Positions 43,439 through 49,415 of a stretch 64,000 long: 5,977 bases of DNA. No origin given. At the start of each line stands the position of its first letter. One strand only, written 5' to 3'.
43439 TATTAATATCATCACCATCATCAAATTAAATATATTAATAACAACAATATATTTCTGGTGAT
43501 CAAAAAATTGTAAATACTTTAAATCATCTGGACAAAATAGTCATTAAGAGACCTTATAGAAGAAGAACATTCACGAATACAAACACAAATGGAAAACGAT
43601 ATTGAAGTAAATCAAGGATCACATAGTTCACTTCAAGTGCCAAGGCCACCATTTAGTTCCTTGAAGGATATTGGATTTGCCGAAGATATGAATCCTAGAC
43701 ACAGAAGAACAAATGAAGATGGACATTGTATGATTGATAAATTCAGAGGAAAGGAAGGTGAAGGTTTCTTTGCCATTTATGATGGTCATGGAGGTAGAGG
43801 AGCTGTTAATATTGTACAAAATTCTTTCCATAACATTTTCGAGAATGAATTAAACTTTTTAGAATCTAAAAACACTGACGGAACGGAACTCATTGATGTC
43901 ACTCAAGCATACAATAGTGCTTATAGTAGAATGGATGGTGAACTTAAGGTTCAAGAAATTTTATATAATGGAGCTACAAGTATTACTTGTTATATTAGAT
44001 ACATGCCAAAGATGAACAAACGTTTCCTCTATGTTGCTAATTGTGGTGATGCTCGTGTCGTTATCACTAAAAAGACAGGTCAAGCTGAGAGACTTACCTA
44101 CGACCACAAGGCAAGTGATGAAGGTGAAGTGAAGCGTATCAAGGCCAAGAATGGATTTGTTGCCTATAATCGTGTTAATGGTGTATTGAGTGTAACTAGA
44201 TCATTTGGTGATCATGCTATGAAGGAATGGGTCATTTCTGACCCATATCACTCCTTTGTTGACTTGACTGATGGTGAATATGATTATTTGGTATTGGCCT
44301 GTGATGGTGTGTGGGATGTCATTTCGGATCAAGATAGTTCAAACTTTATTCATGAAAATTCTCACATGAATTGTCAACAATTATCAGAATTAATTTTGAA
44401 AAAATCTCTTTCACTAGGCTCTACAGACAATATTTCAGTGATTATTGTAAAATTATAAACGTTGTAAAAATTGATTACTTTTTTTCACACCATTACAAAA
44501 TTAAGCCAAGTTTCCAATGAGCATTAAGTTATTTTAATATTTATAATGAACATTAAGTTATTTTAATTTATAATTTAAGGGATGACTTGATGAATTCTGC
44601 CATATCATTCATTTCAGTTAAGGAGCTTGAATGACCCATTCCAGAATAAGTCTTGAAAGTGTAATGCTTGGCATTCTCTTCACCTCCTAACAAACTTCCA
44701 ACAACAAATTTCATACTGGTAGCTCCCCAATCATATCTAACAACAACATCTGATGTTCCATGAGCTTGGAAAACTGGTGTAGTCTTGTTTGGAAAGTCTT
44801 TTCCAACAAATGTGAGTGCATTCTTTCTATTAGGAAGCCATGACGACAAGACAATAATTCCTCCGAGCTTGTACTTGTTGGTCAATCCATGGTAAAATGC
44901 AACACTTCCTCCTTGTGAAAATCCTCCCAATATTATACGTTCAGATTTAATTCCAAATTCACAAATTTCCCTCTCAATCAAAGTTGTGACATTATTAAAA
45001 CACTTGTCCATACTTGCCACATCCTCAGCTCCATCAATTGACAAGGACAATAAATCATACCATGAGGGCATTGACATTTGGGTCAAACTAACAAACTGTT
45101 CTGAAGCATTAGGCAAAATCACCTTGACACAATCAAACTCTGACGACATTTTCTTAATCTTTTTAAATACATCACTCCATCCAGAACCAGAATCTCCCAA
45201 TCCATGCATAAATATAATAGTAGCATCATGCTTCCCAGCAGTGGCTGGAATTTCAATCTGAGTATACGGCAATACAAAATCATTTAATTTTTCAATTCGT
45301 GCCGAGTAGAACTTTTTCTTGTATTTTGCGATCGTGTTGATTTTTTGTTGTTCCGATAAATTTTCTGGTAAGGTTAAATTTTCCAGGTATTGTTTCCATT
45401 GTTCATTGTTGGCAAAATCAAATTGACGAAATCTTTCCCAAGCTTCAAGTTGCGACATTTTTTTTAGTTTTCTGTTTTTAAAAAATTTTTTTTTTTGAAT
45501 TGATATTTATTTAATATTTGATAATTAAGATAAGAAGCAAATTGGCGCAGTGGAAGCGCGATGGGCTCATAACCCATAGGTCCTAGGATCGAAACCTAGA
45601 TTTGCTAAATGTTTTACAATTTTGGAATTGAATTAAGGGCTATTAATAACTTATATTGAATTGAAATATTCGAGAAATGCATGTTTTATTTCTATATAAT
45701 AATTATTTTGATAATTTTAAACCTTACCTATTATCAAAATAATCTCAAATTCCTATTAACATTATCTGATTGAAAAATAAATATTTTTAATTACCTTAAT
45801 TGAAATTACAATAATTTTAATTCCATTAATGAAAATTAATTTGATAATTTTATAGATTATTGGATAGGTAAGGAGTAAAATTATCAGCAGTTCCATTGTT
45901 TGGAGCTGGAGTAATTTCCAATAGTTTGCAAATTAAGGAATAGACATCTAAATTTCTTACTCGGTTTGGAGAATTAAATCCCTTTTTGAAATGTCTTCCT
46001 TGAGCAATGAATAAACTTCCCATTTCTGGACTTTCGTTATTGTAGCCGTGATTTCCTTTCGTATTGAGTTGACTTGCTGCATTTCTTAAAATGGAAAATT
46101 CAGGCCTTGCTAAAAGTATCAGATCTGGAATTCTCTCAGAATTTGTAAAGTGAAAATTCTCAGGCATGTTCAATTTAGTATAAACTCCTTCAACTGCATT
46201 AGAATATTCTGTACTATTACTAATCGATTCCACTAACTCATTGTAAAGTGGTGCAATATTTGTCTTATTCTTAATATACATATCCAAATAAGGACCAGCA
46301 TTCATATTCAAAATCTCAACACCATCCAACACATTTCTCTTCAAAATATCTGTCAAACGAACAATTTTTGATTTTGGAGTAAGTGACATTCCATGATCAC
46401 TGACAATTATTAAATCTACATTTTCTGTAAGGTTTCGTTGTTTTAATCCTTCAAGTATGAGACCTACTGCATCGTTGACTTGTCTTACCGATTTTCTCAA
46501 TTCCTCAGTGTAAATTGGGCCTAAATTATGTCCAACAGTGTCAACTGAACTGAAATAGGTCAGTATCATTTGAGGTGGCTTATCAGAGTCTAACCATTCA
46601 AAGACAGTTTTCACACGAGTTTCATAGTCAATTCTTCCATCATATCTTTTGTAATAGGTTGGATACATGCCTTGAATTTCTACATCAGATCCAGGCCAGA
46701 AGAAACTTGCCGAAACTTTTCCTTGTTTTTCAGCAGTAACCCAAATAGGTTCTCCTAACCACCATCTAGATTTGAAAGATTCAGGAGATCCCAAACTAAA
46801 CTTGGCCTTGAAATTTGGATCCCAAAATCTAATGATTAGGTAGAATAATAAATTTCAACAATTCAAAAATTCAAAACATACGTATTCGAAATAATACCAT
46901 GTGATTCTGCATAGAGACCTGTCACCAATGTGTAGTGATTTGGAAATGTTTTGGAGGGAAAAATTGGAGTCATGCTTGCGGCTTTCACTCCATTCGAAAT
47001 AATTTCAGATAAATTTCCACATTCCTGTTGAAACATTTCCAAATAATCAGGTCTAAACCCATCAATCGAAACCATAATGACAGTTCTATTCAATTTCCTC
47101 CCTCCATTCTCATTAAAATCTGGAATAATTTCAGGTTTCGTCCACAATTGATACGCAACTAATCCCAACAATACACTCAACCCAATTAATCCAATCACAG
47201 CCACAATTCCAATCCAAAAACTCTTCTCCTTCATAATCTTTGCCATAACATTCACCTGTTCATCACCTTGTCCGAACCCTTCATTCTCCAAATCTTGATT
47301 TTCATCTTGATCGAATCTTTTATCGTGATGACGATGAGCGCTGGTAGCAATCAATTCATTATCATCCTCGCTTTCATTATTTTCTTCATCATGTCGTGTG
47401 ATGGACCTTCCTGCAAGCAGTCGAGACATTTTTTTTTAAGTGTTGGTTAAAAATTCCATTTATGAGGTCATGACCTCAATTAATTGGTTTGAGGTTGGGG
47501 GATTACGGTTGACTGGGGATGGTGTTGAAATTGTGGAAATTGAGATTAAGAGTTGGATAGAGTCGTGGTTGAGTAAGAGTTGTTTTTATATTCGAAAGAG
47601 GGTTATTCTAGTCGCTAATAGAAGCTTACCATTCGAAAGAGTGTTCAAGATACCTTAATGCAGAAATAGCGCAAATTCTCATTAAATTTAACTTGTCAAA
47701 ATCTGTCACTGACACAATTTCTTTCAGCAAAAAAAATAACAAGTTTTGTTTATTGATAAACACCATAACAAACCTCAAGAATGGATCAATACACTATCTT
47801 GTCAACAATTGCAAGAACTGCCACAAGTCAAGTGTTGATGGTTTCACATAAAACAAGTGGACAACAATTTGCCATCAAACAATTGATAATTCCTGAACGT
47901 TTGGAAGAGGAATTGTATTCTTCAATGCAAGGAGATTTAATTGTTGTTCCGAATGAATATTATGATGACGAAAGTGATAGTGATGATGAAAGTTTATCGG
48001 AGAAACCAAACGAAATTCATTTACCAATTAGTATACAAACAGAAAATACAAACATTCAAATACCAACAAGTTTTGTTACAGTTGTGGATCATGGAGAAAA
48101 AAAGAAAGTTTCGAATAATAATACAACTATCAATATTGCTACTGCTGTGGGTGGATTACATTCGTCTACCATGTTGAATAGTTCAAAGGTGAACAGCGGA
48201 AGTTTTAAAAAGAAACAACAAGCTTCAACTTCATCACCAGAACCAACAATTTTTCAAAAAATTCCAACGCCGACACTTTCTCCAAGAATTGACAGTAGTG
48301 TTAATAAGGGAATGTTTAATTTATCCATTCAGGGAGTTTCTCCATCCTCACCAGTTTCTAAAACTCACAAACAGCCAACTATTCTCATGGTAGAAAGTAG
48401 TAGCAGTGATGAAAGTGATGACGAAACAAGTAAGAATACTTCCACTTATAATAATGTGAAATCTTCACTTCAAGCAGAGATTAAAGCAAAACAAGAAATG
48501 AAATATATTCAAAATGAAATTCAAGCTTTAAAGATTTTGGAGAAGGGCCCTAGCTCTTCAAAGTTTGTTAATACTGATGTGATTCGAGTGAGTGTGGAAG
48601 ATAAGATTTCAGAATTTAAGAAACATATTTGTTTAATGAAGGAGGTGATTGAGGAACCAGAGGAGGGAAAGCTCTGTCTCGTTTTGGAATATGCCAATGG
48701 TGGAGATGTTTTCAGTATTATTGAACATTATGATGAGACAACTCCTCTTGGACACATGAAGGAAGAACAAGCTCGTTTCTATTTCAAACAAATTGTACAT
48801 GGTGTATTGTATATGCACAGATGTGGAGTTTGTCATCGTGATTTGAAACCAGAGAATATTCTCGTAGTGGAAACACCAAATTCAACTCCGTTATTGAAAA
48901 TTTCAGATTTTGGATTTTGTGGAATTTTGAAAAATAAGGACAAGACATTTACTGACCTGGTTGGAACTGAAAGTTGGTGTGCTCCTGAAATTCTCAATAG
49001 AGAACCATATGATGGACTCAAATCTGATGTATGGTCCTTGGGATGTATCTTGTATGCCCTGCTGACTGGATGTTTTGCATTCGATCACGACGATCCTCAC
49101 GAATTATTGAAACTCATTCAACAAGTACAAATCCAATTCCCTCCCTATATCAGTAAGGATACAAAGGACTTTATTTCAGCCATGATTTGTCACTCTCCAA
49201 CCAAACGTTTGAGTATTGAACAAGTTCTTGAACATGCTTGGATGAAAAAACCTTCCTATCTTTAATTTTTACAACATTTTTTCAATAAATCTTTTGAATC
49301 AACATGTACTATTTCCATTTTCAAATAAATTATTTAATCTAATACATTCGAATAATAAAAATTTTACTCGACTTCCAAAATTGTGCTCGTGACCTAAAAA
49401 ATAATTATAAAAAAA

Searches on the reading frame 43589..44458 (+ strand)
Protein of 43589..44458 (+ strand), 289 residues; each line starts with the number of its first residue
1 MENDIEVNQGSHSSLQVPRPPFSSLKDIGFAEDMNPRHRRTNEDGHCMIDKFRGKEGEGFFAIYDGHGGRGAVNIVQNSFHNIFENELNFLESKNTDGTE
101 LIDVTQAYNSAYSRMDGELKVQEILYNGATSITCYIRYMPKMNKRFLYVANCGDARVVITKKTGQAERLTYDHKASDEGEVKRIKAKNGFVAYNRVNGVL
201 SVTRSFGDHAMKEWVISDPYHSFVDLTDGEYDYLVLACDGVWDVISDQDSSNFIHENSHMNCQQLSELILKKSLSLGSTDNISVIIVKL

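Call 83: search_protein_families(library=pfam, max_evalue=1, proteins=[window:43589-44458:+])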
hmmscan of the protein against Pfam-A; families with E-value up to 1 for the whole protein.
window:43589-44458:+ (289 aa): 1 family
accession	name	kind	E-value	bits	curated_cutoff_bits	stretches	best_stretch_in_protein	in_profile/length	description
PF00481.26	PP2C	-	2.2e-55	188.5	20.3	1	33-282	6-255/255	Protein phosphatase 2C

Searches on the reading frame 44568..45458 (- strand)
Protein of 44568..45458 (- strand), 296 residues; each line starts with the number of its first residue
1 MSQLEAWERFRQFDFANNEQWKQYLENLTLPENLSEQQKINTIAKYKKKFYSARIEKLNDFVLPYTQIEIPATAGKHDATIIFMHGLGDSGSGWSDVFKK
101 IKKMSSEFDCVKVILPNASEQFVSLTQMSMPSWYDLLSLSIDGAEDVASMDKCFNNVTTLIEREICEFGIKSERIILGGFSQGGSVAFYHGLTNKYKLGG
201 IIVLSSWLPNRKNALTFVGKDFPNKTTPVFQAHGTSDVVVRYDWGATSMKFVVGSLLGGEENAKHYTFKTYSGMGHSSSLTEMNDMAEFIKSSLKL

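Call 83: search_protein_families(library=pfam, max_evalue=1, proteins=[window:44568-45458:-])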
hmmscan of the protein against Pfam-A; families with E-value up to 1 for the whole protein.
window:44568-45458:- (296 aa): 10 families
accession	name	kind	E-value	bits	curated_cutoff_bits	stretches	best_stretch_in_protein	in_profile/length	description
PF02230.22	Abhydrolase_2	-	1.4e-49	169.3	23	1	69-292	5-215/217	Phospholipase/Carboxylesterase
PF12146.15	Hydrolase_4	-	2.4e-06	27.5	27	1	146-208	51-111/239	Serine aminopeptidase, S33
PF20434.5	BD-FAE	-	0.0015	18.5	26.8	1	161-195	77-111/215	BD-FAE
PF12697.13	Abhydrolase_6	-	0.0017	19.5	26.3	1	81-231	1-109/217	Alpha/beta hydrolase family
PF00561.26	Abhydrolase_1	-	0.0093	16.1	25.8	1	80-213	2-115/245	alpha/beta hydrolase fold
PF07859.19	Abhydrolase_3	-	0.02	15.1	25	1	148-206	47-108/210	alpha/beta hydrolase fold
PF00326.27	Peptidase_S9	-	0.024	14.6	22.6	0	224-294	140-210/213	Prolyl oligopeptidase family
PF20408.4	Abhydrolase_11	-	0.045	13.9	27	1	157-242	60-143/193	Alpha/beta hydrolase domain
PF09631.16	Sen15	-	0.087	13.6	22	0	138-190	46-90/101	Sen15 protein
PF02089.21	Palm_thioest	-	0.087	12.9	26.8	1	81-187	2-87/254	Palmitoyl protein thioesterase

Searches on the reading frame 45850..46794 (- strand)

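Call 83: search_protein_families(library=pfam, max_evalue=1, proteins=[window:45850-46794:-])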
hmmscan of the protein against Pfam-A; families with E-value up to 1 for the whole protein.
window:45850-46794:- (314 aa): 2 families
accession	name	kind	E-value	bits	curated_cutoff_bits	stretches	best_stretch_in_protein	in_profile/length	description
PF01663.27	Phosphodiest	-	3.3e-59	201.6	23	1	6-252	84-342/342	Type I phosphodiesterase / nucleotide pyrophosphatase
PF00884.28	Sulfatase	-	0.00031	20.6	25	1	101-140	208-247/301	Sulfatase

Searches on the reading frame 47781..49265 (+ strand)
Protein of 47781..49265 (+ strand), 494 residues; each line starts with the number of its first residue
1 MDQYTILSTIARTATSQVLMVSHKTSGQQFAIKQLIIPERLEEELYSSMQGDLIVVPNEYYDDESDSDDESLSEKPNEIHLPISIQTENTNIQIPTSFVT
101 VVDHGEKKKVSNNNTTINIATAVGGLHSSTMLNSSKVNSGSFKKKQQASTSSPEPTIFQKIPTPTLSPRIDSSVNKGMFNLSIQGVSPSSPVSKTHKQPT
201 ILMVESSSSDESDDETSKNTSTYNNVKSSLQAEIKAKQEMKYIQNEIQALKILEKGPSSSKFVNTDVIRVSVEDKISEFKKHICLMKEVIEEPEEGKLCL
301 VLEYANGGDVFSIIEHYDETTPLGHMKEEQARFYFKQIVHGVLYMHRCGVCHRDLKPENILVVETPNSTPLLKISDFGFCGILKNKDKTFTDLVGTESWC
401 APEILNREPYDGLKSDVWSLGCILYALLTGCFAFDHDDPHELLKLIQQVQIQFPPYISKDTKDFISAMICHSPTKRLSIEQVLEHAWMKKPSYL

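Call 68: search_protein_families(library=pfam, max_evalue=0.00001, proteins=[window:47781-49265:+])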
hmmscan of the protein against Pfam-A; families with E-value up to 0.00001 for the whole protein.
window:47781-49265:+ (494 aa): 2 families
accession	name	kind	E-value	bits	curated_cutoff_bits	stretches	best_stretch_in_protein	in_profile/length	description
PF00069.31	Pkinase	-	1.4e-58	198.9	31.7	1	244-488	23-263/263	Protein kinase domain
PF07714.23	PK_Tyr_Ser-Thr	-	3.6e-24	85.9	23.1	1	280-484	60-256/258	Protein tyrosine and serine/threonine kinase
